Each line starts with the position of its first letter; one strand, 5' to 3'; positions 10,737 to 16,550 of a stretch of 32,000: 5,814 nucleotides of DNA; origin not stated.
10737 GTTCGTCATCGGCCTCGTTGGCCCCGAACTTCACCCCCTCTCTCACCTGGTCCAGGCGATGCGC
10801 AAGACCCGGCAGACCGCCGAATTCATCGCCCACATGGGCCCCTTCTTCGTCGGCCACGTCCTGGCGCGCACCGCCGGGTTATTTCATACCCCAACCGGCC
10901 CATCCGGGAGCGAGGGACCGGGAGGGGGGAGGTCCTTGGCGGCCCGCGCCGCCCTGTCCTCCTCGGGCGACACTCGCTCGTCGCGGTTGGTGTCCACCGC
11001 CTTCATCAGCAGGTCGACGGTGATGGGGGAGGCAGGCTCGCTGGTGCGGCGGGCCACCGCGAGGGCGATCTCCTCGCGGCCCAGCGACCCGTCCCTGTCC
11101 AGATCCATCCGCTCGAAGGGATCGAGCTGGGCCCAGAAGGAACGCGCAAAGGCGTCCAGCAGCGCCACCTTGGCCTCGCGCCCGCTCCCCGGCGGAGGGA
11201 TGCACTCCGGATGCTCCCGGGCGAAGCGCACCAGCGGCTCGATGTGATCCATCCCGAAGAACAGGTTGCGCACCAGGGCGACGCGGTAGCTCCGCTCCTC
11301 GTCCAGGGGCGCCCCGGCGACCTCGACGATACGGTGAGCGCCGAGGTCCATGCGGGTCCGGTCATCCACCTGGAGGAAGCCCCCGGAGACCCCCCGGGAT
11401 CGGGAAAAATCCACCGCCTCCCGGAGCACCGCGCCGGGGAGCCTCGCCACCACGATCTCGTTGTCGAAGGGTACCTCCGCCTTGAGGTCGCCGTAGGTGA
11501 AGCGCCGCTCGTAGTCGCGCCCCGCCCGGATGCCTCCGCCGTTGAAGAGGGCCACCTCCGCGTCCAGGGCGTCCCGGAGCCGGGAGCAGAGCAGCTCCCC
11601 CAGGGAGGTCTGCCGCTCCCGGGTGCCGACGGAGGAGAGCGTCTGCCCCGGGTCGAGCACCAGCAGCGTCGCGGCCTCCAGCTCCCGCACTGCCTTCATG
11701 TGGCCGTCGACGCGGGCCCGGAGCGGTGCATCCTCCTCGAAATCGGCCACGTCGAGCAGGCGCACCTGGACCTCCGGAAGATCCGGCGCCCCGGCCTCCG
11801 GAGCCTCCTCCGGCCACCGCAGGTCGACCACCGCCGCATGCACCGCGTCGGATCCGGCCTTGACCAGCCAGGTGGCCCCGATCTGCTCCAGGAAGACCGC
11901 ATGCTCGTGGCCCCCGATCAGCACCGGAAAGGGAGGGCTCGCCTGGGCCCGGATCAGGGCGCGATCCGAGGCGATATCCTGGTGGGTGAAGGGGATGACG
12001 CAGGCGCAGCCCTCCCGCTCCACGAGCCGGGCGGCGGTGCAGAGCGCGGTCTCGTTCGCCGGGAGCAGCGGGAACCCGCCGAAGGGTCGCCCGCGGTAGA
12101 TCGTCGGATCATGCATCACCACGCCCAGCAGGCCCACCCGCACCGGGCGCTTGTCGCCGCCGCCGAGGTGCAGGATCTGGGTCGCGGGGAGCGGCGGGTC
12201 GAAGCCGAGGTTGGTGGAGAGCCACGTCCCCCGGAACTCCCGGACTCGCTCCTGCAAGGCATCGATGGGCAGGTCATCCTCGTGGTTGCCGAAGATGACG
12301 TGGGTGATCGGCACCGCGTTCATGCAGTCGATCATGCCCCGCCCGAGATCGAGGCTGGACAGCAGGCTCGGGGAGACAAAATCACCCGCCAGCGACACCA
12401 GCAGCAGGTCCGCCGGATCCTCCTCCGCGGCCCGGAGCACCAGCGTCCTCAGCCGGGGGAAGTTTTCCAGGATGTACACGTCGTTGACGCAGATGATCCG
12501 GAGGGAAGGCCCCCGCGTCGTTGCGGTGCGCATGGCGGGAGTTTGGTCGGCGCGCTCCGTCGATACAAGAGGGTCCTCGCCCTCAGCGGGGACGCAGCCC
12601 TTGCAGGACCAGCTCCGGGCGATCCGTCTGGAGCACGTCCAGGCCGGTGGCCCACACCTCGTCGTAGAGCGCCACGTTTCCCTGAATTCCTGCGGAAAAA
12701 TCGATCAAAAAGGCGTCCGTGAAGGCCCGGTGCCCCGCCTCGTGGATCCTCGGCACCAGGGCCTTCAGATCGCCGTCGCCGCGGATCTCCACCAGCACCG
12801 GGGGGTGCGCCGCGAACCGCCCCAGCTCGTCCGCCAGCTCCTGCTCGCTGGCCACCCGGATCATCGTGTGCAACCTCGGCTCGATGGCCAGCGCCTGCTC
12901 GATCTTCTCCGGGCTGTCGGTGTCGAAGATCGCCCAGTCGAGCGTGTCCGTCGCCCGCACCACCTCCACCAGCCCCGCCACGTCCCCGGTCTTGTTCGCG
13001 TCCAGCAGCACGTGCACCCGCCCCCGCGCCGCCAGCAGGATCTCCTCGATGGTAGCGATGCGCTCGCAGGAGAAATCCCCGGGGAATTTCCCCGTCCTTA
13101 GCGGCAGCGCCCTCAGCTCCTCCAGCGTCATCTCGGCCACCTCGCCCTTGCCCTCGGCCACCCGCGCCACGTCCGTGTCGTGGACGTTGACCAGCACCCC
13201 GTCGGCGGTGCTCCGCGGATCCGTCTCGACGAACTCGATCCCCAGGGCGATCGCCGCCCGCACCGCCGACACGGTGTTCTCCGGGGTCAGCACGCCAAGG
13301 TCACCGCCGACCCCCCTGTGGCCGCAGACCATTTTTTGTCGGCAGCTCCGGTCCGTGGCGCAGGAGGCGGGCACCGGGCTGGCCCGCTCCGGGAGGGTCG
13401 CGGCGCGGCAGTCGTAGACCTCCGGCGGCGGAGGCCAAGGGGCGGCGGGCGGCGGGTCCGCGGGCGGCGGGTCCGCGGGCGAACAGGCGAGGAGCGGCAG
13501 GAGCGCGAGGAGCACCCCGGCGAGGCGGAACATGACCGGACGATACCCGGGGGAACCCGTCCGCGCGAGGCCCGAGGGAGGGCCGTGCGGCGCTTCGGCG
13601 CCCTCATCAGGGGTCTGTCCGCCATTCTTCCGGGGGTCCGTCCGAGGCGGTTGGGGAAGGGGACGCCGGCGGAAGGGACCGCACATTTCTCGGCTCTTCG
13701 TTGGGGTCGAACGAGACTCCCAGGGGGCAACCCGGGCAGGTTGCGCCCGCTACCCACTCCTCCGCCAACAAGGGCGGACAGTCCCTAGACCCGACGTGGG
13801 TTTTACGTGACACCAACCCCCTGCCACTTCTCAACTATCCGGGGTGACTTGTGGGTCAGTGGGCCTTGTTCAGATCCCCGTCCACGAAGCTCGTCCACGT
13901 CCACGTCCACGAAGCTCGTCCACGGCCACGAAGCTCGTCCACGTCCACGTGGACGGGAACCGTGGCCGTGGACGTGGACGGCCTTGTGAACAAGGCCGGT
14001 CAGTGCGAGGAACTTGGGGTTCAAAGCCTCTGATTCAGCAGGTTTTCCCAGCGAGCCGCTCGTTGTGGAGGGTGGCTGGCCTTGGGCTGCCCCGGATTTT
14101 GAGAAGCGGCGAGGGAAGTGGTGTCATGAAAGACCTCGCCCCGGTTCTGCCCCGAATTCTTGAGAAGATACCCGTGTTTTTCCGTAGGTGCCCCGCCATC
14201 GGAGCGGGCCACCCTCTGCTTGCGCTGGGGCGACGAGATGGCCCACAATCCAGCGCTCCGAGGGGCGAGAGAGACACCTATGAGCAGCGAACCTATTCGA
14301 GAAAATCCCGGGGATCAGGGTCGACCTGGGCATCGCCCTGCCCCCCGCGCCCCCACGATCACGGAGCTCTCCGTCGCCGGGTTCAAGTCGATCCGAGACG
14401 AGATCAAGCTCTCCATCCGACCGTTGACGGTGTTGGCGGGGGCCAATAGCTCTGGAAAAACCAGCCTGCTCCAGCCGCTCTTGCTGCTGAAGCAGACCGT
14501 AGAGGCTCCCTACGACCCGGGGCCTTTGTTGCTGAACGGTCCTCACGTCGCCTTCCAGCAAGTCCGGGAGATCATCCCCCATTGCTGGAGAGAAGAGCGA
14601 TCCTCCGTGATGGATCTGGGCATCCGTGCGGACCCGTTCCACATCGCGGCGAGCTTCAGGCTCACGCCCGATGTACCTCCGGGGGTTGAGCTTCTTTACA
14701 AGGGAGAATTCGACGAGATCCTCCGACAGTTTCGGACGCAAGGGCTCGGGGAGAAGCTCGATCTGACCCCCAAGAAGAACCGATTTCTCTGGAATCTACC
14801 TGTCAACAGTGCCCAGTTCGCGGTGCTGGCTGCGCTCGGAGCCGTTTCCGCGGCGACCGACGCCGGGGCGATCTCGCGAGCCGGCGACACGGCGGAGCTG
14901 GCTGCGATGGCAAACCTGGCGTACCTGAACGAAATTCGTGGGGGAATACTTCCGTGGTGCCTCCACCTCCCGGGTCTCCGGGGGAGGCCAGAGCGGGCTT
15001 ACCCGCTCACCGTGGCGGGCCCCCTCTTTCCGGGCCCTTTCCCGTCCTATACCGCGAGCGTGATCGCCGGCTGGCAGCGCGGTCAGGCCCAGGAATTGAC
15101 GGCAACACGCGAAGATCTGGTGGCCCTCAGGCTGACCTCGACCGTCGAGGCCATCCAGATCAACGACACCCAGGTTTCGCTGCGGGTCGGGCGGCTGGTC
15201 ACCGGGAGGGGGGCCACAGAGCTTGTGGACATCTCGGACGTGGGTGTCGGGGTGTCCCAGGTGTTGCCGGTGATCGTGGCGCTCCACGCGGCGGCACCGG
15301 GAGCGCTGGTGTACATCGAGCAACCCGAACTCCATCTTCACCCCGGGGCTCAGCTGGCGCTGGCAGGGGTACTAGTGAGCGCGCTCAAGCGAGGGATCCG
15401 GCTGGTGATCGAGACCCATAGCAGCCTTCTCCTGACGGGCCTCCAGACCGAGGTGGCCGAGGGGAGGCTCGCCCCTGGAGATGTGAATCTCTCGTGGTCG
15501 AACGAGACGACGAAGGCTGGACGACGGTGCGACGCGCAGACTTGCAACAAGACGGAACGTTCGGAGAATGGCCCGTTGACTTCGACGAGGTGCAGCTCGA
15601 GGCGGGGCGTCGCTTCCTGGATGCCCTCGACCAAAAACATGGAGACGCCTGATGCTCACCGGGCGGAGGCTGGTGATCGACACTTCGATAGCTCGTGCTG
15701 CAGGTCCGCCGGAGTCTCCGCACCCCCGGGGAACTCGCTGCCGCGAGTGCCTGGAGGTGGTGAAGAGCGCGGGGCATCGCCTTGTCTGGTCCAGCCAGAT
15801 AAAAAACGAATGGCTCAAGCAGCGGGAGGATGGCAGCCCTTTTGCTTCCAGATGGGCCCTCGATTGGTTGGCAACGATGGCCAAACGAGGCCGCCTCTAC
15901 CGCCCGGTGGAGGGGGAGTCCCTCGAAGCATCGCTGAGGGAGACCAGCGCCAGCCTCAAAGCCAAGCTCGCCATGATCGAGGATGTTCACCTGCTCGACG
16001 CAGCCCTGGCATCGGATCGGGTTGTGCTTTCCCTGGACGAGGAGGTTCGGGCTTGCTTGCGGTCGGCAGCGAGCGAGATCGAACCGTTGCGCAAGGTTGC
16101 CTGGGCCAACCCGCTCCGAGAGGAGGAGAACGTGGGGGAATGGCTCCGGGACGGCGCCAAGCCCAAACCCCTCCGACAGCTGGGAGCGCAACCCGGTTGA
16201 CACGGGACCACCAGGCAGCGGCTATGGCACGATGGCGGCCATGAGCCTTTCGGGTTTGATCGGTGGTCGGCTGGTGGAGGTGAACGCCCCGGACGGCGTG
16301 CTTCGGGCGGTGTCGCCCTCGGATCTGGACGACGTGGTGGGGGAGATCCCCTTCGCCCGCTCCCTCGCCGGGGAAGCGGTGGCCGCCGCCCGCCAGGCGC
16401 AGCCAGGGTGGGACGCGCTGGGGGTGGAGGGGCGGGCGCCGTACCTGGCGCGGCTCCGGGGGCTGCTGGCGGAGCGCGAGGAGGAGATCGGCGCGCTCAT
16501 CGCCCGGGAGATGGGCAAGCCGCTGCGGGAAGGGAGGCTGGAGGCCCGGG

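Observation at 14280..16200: Translationally coupled ABC-type ATPase + PIN-like protein: candidate defence/toxin cassette not matching a named system I know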

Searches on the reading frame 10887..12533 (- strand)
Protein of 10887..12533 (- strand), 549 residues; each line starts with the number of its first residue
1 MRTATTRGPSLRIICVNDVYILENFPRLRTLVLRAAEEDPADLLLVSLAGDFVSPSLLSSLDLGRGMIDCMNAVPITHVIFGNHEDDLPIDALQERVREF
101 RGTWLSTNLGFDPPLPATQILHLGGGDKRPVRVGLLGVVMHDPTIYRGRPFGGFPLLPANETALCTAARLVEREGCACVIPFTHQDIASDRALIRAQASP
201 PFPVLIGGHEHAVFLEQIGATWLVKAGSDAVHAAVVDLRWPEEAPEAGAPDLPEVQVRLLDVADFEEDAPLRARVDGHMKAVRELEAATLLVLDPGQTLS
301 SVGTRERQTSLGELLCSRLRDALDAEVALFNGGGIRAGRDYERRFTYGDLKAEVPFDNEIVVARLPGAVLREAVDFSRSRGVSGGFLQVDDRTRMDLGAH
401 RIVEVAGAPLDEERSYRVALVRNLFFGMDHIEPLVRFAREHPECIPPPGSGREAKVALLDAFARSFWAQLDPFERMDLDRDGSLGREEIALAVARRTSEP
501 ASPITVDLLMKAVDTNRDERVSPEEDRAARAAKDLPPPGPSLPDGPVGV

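Call 70: search_protein_families(library=pfam, proteins=[window:10887-12533:-], max_evalue=0.001)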
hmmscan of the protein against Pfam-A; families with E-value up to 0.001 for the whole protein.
window:10887-12533:- (549 aa): 4 families
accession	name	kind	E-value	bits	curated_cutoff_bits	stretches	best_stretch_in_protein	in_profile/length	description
PF02872.23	5_nucleotid_C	-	1.8e-16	61.1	23.6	1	302-429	15-151/158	5'-nucleotidase, C-terminal domain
PF00149.33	Metallophos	-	1.2e-07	32.8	21.5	1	11-212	1-190/191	Calcineurin-like phosphoesterase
PF13499.12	EF-hand_7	-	2.2e-05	25.2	30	1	473-525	8-61/67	EF-hand domain pair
PF13202.12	EF-hand_5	-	0.00026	20.8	25.9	0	473-489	5-21/25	EF hand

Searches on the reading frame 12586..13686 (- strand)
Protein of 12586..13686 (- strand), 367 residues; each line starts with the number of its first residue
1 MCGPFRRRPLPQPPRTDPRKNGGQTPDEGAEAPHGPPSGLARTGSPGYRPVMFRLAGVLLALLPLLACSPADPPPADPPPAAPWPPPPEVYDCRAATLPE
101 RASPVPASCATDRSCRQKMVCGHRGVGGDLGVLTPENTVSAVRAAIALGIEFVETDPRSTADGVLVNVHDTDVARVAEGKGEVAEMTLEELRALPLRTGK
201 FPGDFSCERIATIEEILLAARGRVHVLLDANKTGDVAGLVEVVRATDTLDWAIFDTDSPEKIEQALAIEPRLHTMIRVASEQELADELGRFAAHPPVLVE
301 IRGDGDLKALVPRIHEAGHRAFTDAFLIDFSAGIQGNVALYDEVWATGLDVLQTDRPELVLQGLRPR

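Call 70: search_protein_families(library=pfam, proteins=[window:12586-13686:-], max_evalue=0.001)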
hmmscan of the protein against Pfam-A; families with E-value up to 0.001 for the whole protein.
window:12586-13686:- (367 aa): 1 family
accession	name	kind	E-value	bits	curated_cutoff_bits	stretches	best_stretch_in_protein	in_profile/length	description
PF03009.23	GDPD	-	3.8e-19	70.2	23.6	1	123-219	1-94/244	Glycerophosphoryl diester phosphodiesterase family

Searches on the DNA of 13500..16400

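Call 80: search_rna_families(source=window, start=13500, end=16400, threshold=evalue, max_evalue=1)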
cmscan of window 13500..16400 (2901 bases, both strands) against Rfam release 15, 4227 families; matches with E-value up to 1: 5.
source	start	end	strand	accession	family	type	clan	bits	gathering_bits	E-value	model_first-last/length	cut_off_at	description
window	13914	13977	+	RF03872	MIR6426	Gene; miRNA;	-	31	96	0.0018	1-84/84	no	MIR6426 microRNA precursor family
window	13920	13970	-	RF04248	MIR7486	Gene; miRNA;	-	27.5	67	0.063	1-87/87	no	MIR7486 microRNA precursor family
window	13921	13971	+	RF04248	MIR7486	Gene; miRNA;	-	27.2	67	0.074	1-87/87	no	MIR7486 microRNA precursor family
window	13888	13983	-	RF03872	MIR6426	Gene; miRNA;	-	25.6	96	0.05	1-84/84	no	MIR6426 microRNA precursor family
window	14305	14352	-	RF03753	mir-1986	Gene; miRNA;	-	21.4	50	0.93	1-60/60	no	mir-1986 microRNA precursor family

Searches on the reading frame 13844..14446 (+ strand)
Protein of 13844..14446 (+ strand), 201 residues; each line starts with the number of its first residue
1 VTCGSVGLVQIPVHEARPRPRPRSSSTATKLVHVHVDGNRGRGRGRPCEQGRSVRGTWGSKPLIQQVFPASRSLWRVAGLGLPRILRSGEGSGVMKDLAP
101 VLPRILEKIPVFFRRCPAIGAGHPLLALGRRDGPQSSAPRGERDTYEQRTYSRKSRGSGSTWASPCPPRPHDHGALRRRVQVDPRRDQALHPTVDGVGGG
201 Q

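Call 70: search_protein_families(library=pfam, proteins=[window:13844-14446:+], max_evalue=0.001)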
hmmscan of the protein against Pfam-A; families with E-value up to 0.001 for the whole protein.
window:13844-14446:+ (201 aa): 0 families
